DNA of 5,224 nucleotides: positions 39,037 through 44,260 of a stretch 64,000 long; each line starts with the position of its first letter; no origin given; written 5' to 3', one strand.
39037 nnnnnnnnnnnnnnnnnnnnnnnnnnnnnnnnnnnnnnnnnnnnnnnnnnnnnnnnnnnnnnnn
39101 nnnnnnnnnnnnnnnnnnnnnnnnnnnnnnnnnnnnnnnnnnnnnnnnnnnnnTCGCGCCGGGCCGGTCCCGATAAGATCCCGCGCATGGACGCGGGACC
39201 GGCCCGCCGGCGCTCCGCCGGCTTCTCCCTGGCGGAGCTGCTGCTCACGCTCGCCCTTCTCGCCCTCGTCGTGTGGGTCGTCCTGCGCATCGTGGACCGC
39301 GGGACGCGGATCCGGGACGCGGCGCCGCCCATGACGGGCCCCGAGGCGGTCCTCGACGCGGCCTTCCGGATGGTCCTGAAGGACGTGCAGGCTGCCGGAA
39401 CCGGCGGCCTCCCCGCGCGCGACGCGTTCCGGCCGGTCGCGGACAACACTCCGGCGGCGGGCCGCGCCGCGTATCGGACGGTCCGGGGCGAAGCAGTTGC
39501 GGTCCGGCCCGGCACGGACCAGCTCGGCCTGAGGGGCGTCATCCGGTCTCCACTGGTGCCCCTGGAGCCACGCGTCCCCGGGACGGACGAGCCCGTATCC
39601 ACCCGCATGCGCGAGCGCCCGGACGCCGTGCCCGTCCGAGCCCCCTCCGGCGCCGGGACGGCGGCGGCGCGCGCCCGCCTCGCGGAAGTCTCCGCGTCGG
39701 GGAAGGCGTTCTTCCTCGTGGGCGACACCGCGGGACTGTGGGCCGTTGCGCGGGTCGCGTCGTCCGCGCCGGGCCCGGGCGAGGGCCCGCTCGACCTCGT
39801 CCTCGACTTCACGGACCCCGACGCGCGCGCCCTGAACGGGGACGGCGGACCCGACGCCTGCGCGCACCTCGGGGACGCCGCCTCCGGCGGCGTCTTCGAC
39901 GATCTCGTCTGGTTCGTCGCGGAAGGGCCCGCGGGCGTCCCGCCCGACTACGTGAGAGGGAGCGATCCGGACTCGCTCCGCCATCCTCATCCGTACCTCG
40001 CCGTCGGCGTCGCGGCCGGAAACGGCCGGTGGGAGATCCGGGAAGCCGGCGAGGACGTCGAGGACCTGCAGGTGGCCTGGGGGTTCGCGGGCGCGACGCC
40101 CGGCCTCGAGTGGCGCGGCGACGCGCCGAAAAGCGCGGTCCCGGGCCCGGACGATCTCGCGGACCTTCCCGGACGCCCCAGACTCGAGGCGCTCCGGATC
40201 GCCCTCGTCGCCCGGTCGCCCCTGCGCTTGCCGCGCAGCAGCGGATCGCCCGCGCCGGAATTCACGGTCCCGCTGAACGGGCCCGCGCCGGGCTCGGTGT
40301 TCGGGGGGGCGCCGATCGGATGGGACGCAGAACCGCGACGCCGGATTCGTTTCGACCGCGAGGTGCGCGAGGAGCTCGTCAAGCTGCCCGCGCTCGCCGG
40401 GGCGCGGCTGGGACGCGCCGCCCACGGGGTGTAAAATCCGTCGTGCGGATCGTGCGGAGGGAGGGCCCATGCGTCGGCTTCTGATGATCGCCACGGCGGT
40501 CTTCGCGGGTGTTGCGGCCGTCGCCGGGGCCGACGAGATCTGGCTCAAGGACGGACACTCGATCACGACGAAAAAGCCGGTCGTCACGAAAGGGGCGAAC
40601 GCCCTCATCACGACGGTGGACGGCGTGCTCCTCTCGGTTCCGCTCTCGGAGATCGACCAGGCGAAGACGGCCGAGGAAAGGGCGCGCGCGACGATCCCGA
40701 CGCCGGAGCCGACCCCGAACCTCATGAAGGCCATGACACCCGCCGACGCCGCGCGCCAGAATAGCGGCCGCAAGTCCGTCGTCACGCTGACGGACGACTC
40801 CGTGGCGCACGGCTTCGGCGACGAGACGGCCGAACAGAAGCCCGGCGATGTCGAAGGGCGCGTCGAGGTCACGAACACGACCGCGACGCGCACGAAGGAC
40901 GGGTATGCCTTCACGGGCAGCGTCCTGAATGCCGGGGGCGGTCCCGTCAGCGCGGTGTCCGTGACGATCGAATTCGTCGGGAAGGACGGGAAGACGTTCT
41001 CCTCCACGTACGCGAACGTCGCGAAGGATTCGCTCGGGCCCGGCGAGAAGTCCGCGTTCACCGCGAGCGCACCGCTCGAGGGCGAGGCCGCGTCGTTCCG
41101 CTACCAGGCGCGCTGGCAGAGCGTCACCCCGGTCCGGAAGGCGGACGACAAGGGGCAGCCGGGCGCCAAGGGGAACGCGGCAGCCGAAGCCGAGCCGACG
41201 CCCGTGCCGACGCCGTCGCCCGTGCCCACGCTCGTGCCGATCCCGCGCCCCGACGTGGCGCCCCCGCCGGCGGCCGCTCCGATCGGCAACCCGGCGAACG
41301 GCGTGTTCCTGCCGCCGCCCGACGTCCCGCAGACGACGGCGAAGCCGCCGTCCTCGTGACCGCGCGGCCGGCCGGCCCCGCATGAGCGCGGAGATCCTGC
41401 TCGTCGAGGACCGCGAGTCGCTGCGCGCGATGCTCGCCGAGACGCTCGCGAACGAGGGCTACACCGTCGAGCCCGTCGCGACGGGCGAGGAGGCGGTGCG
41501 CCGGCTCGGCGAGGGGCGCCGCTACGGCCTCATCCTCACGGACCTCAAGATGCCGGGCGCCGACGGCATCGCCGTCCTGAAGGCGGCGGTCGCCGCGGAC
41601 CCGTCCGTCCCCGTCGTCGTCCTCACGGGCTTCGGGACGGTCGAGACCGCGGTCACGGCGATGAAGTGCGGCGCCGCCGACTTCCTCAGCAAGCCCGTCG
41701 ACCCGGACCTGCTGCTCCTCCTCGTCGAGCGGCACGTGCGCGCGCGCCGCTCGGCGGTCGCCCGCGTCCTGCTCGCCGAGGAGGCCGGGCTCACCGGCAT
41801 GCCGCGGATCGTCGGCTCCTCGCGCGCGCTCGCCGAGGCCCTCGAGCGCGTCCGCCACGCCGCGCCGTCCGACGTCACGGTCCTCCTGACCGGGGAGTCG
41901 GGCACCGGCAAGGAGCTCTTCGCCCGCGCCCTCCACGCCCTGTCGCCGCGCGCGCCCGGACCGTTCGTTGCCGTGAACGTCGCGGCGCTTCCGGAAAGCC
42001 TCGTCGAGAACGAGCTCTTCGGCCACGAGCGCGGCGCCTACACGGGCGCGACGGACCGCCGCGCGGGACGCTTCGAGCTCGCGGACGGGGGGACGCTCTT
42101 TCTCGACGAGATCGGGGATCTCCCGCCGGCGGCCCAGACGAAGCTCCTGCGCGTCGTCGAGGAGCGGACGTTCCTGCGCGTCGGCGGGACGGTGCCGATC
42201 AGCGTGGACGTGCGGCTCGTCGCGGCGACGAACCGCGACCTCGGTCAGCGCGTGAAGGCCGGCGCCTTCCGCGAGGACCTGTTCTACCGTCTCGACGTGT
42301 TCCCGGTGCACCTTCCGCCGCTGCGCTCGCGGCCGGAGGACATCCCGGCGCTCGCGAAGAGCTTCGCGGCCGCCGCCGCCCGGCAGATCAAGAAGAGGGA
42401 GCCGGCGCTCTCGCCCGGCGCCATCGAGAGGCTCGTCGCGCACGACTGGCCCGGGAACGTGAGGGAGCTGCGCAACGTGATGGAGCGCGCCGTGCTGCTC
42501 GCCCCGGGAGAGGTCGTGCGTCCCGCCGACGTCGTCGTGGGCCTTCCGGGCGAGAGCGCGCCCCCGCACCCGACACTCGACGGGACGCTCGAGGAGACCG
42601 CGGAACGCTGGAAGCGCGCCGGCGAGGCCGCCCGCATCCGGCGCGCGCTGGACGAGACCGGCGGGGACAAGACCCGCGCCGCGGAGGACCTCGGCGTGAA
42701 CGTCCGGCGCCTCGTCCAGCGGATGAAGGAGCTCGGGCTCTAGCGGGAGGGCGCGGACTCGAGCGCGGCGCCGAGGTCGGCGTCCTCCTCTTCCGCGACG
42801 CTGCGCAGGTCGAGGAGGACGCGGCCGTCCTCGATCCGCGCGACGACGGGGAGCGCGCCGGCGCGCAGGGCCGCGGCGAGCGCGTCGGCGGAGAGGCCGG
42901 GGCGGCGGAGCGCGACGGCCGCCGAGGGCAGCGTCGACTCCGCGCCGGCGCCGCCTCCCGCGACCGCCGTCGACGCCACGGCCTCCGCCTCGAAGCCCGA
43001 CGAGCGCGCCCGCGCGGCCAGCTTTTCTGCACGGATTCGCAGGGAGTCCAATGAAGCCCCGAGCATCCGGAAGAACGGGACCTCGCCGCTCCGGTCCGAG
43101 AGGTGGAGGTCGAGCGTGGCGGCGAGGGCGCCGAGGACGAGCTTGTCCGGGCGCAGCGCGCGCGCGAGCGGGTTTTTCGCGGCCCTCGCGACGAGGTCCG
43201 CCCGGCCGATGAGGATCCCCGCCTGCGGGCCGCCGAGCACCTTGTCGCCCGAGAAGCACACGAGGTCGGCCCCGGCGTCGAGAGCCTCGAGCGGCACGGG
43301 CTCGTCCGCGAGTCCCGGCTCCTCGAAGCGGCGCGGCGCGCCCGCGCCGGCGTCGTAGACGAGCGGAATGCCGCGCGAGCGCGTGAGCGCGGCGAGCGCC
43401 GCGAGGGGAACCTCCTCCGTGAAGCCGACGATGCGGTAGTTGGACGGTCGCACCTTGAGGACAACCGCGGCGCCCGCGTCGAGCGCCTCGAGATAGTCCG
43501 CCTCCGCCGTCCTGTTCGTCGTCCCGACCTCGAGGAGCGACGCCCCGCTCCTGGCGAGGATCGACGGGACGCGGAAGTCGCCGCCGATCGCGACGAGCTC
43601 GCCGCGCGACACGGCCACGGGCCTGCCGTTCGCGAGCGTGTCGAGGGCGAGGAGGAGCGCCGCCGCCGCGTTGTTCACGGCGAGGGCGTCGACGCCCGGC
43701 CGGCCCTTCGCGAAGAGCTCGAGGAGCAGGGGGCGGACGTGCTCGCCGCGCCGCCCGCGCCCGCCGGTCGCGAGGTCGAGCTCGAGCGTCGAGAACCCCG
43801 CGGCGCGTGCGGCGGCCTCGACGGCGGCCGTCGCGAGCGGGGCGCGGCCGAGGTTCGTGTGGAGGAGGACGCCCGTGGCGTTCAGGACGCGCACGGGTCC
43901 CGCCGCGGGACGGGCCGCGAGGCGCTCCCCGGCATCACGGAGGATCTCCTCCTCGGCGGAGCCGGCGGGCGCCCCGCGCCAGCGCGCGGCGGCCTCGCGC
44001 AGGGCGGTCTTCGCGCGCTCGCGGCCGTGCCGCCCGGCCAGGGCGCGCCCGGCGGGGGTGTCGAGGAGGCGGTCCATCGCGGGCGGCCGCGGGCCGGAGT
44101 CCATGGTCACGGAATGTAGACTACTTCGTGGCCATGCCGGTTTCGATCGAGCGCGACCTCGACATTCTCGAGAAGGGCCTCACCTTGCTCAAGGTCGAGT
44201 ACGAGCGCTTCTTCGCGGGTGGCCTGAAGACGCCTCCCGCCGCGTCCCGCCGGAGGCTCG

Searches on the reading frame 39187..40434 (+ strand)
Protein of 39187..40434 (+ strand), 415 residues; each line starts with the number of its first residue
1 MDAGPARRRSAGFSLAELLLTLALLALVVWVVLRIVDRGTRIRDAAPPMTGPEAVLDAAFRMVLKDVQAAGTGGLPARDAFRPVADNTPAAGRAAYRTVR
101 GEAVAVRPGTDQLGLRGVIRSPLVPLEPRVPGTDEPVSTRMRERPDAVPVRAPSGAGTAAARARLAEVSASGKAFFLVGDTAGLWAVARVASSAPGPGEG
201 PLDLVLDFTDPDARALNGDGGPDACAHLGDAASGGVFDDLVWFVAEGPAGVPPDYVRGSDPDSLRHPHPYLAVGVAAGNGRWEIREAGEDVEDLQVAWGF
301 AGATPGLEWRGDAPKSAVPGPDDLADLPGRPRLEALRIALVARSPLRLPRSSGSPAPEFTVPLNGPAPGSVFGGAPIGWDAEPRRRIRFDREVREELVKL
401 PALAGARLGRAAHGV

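Call 33: find_encoding_contigs(protein=window:39187-40434:+, flank=10000, max_places=1)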
Protein window:39187-40434:+ (415 aa): no gene with exactly this product is on record in the collection.

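Call 36: search_protein_families(library=pfam, proteins=[window:39187-40434:+], max_evalue=0.0001)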
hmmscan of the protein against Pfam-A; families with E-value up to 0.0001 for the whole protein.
window:39187-40434:+ (415 aa): 1 family
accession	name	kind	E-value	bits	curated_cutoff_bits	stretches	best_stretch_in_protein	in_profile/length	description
PF07963.17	N_methyl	-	5e-05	23.1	21.2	1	7-32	1-26/27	Prokaryotic N-terminal methylation motif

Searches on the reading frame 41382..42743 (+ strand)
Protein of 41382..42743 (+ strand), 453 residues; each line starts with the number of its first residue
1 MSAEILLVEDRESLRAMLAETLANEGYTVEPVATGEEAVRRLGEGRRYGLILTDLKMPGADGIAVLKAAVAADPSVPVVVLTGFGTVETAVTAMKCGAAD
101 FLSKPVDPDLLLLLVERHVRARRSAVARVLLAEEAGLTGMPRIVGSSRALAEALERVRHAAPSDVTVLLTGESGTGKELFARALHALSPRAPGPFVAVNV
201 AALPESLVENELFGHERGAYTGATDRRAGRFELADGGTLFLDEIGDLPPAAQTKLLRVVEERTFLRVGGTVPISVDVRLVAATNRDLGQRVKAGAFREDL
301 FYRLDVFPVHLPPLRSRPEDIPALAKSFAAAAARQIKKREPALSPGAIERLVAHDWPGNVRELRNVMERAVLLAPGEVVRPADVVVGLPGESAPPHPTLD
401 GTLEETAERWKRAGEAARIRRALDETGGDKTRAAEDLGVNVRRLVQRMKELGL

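Call 36: search_protein_families(library=pfam, proteins=[window:41382-42743:+], max_evalue=0.0001)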
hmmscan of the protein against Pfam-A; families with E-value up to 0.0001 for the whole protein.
window:41382-42743:+ (453 aa): 8 families
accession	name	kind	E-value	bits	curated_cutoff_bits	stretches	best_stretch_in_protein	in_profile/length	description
PF00158.32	Sigma54_activat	-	3.5e-69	232.2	20.2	1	143-309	1-167/168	Sigma-54 interaction domain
PF00072.30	Response_reg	-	4.3e-26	91.7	30.2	1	5-114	1-109/111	Response regulator receiver domain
PF14532.12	Sigma54_activ_2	-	1.8e-22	80.5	25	1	144-314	1-138/138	Sigma-54 interaction domain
PF25601.1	AAA_lid_14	-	2.7e-22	78.8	27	1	315-384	1-70/87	AAA+ ATPase lid domain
PF07728.20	AAA_5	-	4.4e-09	36.9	22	1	167-286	2-124/139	AAA domain (dynein-related subfamily)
PF02954.25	HTH_8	-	6.2e-07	29.5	22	1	415-451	6-42/42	Bacterial regulatory protein, Fis family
PF01078.27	Mg_chelatase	-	2.7e-05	24.1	20.3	0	222-284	93-157/207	Magnesium chelatase, subunit ChlI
PF13191.12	AAA_16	-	4.9e-05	24.3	32.6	1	148-260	10-121/167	AAA ATPase domain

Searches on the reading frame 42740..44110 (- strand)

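Call 36: search_protein_families(library=pfam, proteins=[window:42740-44110:-], max_evalue=0.0001)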
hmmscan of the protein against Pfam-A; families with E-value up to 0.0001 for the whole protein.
window:42740-44110:- (456 aa): 2 families
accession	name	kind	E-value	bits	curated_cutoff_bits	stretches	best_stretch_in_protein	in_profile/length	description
PF03841.19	SelA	-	7.8e-110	367.8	22.8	1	75-438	1-366/367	L-seryl-tRNA selenium transferase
PF12390.13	Se-cys_synth_N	-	1.5e-07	31.8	22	1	10-45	5-40/40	Selenocysteine synthase N terminal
